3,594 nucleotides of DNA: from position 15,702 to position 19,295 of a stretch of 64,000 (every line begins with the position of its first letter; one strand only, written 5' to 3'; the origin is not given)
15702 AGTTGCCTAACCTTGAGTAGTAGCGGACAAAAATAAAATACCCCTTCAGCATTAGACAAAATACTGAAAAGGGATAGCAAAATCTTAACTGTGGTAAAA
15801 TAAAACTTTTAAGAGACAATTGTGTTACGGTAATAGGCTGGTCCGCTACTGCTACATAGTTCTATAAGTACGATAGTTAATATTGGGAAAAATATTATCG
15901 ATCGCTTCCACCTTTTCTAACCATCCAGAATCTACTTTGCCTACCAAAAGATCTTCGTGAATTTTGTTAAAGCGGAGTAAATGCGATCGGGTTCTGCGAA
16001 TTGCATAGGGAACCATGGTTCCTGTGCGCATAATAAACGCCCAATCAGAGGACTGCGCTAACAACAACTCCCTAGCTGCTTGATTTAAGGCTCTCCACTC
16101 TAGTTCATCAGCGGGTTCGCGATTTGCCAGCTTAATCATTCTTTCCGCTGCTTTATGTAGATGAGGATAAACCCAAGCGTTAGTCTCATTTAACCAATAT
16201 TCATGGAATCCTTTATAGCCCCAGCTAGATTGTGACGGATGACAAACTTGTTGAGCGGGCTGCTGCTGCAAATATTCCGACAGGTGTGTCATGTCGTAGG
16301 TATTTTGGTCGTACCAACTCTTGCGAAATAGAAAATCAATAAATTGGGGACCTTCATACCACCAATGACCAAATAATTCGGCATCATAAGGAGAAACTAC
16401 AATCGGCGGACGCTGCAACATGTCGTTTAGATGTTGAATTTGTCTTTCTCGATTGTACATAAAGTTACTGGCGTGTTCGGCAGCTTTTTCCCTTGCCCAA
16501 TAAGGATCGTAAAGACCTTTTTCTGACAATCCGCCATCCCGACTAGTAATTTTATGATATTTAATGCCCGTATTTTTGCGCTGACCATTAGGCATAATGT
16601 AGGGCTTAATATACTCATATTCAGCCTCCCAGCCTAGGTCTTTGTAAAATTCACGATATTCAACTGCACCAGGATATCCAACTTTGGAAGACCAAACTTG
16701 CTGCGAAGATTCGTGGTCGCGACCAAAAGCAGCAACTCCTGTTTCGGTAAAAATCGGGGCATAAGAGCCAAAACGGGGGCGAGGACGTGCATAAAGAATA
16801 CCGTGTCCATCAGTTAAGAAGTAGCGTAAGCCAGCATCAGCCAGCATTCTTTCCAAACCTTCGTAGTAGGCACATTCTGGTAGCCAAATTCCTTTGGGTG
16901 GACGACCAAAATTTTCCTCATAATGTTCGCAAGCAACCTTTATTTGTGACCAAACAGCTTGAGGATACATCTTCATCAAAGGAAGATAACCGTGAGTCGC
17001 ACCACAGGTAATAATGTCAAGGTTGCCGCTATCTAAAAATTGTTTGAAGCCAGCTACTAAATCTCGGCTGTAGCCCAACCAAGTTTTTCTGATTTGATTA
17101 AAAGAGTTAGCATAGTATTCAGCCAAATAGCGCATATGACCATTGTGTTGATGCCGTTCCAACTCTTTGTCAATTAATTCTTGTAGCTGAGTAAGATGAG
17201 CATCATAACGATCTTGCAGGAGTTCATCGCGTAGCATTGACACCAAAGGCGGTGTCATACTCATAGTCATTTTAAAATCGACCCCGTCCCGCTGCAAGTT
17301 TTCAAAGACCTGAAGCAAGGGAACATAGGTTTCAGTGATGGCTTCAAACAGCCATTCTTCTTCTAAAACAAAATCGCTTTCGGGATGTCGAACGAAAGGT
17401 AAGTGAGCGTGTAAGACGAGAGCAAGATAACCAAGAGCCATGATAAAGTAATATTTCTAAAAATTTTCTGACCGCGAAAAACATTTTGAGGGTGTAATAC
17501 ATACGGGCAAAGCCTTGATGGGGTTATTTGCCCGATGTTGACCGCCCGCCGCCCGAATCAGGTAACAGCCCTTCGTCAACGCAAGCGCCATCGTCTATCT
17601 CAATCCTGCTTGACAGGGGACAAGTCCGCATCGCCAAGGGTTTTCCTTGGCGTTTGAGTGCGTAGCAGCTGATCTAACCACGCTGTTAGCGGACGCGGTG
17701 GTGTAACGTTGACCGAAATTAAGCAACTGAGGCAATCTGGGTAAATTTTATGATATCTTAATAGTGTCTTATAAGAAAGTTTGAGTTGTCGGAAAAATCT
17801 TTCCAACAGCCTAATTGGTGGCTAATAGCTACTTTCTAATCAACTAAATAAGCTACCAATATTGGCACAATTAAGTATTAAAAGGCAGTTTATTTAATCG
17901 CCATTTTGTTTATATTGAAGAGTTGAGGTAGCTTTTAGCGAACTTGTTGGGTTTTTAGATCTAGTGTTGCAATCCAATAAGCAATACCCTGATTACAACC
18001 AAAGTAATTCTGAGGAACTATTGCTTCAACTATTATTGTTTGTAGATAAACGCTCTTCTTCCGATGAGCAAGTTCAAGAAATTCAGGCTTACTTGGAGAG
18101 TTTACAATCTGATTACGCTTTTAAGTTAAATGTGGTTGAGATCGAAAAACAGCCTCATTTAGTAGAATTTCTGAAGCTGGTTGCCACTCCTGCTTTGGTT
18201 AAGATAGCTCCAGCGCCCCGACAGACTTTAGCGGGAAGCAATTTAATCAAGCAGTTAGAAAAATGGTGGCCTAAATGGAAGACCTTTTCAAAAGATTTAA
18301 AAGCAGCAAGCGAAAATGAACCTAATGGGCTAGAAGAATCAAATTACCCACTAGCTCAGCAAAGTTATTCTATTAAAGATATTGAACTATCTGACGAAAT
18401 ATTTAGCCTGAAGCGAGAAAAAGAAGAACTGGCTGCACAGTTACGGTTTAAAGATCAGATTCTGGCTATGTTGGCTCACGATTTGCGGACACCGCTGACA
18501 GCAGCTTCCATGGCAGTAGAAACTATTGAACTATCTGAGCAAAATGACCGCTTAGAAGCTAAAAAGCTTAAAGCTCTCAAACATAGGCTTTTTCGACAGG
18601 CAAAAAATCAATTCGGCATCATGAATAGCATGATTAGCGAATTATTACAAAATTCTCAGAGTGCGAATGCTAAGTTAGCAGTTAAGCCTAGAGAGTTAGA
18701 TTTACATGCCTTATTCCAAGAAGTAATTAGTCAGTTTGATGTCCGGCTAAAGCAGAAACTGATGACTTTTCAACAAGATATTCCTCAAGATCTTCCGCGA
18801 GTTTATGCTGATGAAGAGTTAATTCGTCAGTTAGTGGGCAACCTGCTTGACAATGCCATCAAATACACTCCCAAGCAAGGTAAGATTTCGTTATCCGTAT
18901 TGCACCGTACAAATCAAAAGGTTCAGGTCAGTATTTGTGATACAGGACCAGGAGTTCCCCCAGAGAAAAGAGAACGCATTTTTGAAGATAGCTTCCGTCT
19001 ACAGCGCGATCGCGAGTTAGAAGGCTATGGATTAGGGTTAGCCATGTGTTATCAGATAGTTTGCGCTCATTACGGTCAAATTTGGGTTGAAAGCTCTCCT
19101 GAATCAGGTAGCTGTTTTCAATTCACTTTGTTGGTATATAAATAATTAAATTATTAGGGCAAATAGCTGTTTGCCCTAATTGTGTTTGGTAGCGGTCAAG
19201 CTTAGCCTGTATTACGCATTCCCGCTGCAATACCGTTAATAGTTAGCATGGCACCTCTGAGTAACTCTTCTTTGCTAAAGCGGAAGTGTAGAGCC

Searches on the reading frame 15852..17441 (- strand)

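Call 57: search_protein_families(library=pfam, proteins=[window:15852-17441:-], max_evalue=0.0001)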
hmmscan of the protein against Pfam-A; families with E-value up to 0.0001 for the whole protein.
window:15852-17441:- (529 aa): 2 families
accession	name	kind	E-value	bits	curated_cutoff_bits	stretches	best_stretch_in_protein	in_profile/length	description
PF09210.16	BE_C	-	1.1e-39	135.3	25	1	427-526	1-101/101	1,4-alpha-glucan branching enzyme, C-terminal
PF03065.20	Glyco_hydro_57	-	1e-37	130.5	21.2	1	7-328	1-273/291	Glycosyl hydrolase family 57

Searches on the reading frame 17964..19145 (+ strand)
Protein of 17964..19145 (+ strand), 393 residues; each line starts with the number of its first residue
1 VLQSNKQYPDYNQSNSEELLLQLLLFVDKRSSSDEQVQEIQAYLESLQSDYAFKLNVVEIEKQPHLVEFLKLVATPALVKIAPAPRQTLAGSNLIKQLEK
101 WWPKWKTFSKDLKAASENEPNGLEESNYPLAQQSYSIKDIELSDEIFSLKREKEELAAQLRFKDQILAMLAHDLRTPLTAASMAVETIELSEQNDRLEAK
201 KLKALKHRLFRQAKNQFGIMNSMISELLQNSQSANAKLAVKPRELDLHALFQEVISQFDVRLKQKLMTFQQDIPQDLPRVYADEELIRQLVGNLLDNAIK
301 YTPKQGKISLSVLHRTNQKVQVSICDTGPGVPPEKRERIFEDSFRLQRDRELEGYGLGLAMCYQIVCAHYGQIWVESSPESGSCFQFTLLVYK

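Call 57: search_protein_families(library=pfam, proteins=[window:17964-19145:+], max_evalue=0.0001)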
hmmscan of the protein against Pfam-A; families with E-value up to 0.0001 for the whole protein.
window:17964-19145:+ (393 aa): 3 families
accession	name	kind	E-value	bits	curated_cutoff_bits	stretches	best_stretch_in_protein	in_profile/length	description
PF02518.31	HATPase_c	-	1.4e-28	100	26.4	1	283-390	2-108/111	Histidine kinase-, DNA gyrase B-, and HSP90-like ATPase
PF07689.18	KaiB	-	6.3e-27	93.6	27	1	24-105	1-82/82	KaiB domain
PF00512.31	HisKA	-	9.2e-09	35.7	26.9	1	163-231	2-61/66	His Kinase A (phospho-acceptor) domain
